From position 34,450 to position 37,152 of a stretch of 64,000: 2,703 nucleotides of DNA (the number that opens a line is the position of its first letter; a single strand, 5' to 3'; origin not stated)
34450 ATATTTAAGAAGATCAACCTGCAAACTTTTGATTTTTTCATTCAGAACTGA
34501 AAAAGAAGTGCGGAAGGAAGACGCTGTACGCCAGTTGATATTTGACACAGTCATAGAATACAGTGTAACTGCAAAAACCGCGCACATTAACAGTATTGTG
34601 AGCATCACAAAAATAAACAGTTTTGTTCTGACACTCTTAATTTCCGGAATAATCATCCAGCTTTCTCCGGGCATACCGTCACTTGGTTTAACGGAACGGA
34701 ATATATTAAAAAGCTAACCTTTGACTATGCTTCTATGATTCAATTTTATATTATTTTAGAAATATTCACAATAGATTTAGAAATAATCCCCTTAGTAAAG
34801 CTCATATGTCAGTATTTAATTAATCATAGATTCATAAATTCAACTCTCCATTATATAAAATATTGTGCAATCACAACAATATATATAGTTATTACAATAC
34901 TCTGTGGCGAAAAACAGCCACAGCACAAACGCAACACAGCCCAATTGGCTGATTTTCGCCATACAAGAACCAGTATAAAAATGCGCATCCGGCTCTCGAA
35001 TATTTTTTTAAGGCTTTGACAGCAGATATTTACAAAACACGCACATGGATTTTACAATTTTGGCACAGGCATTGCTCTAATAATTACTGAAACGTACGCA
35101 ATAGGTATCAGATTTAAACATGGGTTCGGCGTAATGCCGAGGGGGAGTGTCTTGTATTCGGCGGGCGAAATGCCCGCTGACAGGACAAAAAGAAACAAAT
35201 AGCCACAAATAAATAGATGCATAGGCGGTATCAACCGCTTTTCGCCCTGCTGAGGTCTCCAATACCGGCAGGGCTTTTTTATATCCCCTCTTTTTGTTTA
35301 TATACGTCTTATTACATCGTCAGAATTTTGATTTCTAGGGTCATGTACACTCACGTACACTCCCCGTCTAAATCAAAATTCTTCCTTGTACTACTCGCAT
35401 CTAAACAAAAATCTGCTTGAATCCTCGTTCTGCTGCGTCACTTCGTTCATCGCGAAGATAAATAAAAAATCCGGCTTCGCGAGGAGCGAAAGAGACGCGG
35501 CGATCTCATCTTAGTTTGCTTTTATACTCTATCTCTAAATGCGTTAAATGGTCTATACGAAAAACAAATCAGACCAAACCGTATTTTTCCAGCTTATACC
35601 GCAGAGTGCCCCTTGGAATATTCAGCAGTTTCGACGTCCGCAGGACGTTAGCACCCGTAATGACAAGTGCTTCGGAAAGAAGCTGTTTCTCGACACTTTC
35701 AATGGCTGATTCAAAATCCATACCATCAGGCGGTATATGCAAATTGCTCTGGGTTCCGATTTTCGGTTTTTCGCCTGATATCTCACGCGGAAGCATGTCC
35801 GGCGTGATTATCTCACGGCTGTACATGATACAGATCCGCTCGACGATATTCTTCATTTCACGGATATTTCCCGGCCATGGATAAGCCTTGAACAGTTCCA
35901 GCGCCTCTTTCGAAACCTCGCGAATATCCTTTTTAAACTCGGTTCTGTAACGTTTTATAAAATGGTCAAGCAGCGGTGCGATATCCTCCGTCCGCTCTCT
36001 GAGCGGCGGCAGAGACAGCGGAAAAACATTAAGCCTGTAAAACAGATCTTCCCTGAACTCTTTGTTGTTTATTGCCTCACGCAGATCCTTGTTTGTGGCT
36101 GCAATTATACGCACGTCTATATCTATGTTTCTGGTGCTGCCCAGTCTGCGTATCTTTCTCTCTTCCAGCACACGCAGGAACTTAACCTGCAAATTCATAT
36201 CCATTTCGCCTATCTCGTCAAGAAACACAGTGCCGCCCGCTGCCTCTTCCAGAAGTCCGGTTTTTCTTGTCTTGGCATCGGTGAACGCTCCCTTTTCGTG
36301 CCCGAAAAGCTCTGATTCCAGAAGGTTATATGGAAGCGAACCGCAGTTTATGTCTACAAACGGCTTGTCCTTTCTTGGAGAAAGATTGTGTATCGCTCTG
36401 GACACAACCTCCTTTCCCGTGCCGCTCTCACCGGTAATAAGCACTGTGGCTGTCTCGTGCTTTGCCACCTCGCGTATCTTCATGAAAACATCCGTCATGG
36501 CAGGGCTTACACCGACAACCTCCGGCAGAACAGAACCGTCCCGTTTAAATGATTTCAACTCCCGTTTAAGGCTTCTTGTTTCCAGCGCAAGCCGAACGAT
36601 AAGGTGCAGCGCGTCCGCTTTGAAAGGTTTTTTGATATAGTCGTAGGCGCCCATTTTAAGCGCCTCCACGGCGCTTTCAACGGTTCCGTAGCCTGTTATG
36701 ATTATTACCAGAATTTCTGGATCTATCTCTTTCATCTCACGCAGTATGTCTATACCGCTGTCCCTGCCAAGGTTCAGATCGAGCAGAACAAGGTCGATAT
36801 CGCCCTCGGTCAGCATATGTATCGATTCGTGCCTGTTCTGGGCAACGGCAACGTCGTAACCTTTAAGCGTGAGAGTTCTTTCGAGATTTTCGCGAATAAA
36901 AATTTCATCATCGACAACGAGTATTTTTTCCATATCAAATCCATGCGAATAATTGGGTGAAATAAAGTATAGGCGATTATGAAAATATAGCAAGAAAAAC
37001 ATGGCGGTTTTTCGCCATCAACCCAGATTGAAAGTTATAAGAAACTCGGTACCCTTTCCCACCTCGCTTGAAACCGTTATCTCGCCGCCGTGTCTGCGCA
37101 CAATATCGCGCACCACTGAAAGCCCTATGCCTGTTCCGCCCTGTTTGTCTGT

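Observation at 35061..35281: Sigma-54 promoter driving a ~195-nt structured non-coding RNA, convergent with a sigma-54 activator gene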

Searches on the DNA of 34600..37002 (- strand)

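Call 4: search_rna_families(source=window, start=34600, end=35650, threshold=evalue, max_evalue=10, show_alignments=3)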
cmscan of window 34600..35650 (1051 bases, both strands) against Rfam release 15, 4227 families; matches with E-value up to 10: 10.
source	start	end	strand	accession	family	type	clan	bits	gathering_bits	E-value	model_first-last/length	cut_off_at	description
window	34903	34961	-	RF03523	mir-4703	Gene; miRNA;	-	20.5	88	0.28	1-61/61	no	mir-4703 microRNA precursor family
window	35435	35498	-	RF03816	MIR6297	Gene; miRNA;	-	20.3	114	0.8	1-107/107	no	MIR6297 microRNA precursor family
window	35193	35280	+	RF01733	atoC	Cis-reg;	-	20.1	50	1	1-93/93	no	atoC RNA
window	35433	35500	+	RF04286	mir-513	Gene; miRNA;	CL00136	18.2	72.1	1.1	1-82/82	no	mir-513 microRNA precursor family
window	35429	35504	+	RF03861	mir-4484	Gene; miRNA;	-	18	90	3.8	1-89/89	no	mir-4484 microRNA precursor family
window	35231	35282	+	RF02837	anti-hemB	Gene; sRNA;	-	16.1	49.5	0.72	1-81/81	no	Burkholderia RNA 7 (anti-hemB)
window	35169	35280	+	RF02232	sX13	Gene; sRNA;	-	16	50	2.4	1-115/115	no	Xanthomonadaceae sRNA sX13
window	35433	35500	+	RF00805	mir-351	Gene; miRNA;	-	14.9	70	7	1-75/75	no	mir-351 microRNA precursor family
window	34906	34960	-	RF04120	MIR5998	Gene; miRNA;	-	13.4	180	6.5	1-173/173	no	MIR5998 microRNA precursor family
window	34905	34961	-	RF04195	MIR6217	Gene; miRNA;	-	12.2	110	7.9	1-228/228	no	MIR6217 microRNA precursor family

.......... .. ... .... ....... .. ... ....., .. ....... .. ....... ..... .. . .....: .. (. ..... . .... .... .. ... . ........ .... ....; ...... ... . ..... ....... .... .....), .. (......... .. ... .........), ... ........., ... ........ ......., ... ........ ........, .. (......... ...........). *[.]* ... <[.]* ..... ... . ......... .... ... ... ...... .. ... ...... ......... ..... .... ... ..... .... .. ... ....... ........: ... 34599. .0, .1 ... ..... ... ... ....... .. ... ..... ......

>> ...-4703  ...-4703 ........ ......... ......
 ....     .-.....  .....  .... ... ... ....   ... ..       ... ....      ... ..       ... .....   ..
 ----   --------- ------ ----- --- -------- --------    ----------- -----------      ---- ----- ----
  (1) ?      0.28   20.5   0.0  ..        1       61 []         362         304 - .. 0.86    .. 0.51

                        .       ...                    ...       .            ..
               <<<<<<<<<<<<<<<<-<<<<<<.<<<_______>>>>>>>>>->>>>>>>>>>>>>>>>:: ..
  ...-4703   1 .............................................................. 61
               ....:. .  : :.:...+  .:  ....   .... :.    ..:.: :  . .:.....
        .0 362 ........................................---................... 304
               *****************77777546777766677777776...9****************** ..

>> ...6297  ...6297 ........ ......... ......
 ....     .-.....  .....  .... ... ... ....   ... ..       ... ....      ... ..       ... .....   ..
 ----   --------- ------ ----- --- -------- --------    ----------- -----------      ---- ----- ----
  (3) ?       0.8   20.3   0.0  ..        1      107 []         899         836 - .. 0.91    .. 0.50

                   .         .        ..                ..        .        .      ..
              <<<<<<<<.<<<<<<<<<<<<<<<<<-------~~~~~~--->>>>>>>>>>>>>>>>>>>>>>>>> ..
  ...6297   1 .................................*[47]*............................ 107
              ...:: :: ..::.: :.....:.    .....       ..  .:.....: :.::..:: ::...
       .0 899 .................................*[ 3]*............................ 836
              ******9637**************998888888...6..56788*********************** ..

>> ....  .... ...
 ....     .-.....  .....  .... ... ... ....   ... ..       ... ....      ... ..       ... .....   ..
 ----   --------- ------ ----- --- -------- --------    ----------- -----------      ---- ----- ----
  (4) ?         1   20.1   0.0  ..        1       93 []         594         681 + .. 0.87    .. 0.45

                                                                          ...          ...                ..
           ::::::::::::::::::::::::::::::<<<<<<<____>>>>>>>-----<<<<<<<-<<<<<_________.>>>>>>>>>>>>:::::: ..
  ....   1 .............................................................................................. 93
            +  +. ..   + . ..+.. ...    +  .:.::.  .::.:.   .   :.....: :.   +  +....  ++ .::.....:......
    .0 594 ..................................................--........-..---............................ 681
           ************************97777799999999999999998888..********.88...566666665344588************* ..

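Call 18: search_rna_families(sources=[L004, L005, L015, L017, L019, L023, L033, L040, L045, L058, L066], threshold=gathering, show_alignments=2)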
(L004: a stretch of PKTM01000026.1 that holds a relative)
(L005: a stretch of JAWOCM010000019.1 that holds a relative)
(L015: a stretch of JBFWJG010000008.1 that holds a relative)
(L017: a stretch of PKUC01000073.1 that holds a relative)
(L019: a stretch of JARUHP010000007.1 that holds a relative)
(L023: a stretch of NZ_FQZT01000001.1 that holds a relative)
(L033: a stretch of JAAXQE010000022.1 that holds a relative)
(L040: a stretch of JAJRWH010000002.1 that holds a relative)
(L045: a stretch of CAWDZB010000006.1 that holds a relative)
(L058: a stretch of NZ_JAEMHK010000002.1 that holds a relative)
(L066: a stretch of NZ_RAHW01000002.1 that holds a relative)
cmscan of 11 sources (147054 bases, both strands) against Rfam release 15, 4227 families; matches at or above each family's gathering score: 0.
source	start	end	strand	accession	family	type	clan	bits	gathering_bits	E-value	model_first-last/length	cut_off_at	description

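Call 56: build_rna_model(alignment_id=A5, structure=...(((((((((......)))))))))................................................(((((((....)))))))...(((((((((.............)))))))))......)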
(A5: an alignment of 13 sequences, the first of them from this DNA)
Model R1 built from alignment A5 (13 sequences, 133 columns); structure: as given.
model positions 126; base pairs 25; branch points 2; effective number of sequences 1.91; information 0.59 bits per position. Calibrated on 0.2 Mb of random sequence (short: E-values are rough).
structure used (alignment columns):
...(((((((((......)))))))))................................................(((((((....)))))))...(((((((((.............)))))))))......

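Call 57: search_with_rna_model(model_id=R1, sources=[window, L001, L002, L003, L004, L005, L006, L007, L008, L009, L010, L011, L012, L013, L014, L015, L016, L017, L018, L019, L020, L021, L022, L023, L024, L025, L026, L027, L028, L029, L030, L031, L032, L033, L034, L035, L036, L037, L038, L039, L040, L041, L042, L043, L044, L045, L046, L047, L048, L049, L050, L051, L052, L053, L054, L055, L056, L057, L058, L059, L060, L061, L062, L063, L064, L065, L066, L067, L068, L069, L070, L071, L072, L073, L074, L075, L076, L077, L078, L079, L080, L081, L082, L083, L084, L085, L086, L087, L088, L094, L095, L096], max_evalue=1, make_alignment=true)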
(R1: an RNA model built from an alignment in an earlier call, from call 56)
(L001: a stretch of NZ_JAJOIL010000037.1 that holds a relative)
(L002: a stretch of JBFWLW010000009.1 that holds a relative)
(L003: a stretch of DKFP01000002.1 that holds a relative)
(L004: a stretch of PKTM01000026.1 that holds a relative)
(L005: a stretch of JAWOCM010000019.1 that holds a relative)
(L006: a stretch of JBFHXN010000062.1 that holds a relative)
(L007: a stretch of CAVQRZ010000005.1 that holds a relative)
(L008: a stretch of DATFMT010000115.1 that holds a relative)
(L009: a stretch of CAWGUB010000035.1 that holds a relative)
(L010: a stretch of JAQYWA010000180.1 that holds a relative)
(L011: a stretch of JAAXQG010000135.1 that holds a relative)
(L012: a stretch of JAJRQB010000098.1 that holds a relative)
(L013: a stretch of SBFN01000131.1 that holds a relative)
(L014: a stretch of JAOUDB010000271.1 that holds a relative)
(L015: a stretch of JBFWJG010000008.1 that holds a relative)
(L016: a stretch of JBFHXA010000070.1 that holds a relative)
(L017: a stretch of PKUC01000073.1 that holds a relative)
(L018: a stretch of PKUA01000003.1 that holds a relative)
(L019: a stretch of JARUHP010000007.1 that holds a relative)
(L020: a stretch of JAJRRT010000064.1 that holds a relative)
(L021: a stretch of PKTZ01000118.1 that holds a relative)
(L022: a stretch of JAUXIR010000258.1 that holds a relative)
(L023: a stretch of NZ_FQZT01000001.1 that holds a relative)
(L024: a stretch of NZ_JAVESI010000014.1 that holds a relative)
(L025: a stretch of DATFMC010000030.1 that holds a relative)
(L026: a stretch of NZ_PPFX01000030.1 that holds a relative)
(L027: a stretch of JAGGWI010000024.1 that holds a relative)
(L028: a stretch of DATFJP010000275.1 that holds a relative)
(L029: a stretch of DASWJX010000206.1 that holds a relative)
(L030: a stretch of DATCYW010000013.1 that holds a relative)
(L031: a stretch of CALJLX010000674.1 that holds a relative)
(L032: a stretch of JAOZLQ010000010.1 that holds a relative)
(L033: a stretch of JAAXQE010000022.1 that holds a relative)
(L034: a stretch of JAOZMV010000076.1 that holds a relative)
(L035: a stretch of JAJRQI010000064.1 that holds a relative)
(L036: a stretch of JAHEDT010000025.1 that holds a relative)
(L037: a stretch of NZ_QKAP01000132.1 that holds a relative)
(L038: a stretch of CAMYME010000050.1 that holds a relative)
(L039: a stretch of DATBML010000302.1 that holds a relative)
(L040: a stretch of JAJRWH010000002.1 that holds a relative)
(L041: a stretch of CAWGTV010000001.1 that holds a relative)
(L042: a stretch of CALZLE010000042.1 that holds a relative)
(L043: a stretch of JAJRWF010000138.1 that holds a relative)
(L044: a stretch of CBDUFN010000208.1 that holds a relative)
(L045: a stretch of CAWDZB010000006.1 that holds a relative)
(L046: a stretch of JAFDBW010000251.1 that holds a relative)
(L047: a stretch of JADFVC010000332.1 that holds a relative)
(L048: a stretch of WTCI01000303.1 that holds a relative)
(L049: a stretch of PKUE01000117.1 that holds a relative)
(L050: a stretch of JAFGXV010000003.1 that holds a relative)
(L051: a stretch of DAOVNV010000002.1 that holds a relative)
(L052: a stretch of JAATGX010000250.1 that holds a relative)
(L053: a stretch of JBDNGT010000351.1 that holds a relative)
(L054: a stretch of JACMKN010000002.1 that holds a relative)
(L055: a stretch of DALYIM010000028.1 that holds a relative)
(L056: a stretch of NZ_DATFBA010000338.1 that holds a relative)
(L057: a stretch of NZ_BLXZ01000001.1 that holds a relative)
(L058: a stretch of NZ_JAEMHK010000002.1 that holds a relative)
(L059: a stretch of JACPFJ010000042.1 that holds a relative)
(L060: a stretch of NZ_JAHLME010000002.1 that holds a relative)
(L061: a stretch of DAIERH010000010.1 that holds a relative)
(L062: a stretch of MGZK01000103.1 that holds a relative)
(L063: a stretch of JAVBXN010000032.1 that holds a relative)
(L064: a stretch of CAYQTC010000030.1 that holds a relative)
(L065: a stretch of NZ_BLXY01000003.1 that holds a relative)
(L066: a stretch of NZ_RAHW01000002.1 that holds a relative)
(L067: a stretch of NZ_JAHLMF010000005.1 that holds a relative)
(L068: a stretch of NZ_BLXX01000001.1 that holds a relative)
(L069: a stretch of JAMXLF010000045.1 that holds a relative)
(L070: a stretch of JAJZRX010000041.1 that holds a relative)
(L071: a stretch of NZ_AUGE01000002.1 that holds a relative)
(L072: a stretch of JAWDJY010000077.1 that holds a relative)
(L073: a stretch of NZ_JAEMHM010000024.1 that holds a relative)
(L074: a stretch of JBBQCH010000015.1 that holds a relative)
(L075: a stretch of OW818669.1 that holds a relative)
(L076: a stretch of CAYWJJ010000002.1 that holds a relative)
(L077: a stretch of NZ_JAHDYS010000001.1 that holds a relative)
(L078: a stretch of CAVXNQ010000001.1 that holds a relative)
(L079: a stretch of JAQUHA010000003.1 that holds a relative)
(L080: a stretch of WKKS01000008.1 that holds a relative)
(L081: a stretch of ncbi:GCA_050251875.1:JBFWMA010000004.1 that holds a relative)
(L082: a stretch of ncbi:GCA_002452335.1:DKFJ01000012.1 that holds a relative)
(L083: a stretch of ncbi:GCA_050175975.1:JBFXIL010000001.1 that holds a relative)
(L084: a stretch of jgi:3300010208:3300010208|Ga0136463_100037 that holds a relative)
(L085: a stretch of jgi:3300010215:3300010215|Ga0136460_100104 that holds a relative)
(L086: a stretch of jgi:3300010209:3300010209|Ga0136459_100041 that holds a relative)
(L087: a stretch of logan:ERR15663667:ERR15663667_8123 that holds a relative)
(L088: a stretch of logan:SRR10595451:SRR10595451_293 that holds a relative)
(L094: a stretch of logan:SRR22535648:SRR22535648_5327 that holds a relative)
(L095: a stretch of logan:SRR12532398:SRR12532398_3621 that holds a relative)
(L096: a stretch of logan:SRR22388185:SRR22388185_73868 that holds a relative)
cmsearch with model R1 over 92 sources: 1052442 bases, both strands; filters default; matches with E-value up to 1: 16.
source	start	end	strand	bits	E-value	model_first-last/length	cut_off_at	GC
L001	7617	7741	-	130.4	8e-25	1-126/126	no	0.51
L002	7609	7732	-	129.4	1.3e-24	1-126/126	no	0.52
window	35157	35280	+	128.4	2.1e-24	1-126/126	no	0.49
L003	7737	7864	-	127.5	3.3e-24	1-126/126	no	0.48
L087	4234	4358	+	123.3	2.6e-23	1-126/126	no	0.44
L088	6652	6774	+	119.5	1.7e-22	1-126/126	no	0.46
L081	6632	6756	+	117.7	4.1e-22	1-126/126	no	0.5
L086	6623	6746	+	114.6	1.9e-21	1-126/126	no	0.43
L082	6632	6753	+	111.8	7.4e-21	1-126/126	no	0.5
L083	6624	6752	+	107.2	6.9e-20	1-126/126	no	0.43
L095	5624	5752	+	107.2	6.9e-20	1-126/126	no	0.43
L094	5624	5749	+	104.6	2.5e-19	1-126/126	no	0.47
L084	6624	6751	+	104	3.4e-19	1-126/126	no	0.42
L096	5641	5763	+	103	5.6e-19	1-126/126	no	0.54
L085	8408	8506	+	28.1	0.0049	1-126/126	no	0.42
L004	7387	7492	+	19.7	0.3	1-126/126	no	0.27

Alignment A6: 16 matches aligned to the model, 155 columns, each read 5' to 3' on its own strand. Consensus structure (alignment columns), stored with it:
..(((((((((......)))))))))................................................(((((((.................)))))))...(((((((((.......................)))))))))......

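Call 86: search_rna_families(sources=[L081, L083, L086, L087, L096], threshold=evalue, max_evalue=1)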
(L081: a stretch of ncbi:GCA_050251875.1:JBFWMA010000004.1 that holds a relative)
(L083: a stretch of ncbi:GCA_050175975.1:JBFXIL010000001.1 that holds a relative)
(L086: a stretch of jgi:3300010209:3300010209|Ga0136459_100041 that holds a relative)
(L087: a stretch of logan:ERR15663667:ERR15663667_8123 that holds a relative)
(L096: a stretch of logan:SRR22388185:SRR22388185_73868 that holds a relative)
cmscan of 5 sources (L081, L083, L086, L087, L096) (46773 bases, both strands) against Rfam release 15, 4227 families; matches with E-value up to 1: 2.
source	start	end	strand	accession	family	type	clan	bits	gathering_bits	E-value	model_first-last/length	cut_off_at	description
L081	6950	7040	+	RF02450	ncr1175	Gene; sRNA;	-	27.2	60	0.73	1-110/110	no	Bacillus sRNA ncr1175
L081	1784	1919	+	RF02042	HOTTIP_3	Gene; lncRNA;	-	16.1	50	0.76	1-353/353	no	HOXA transcript at the distal tip, conserved region 3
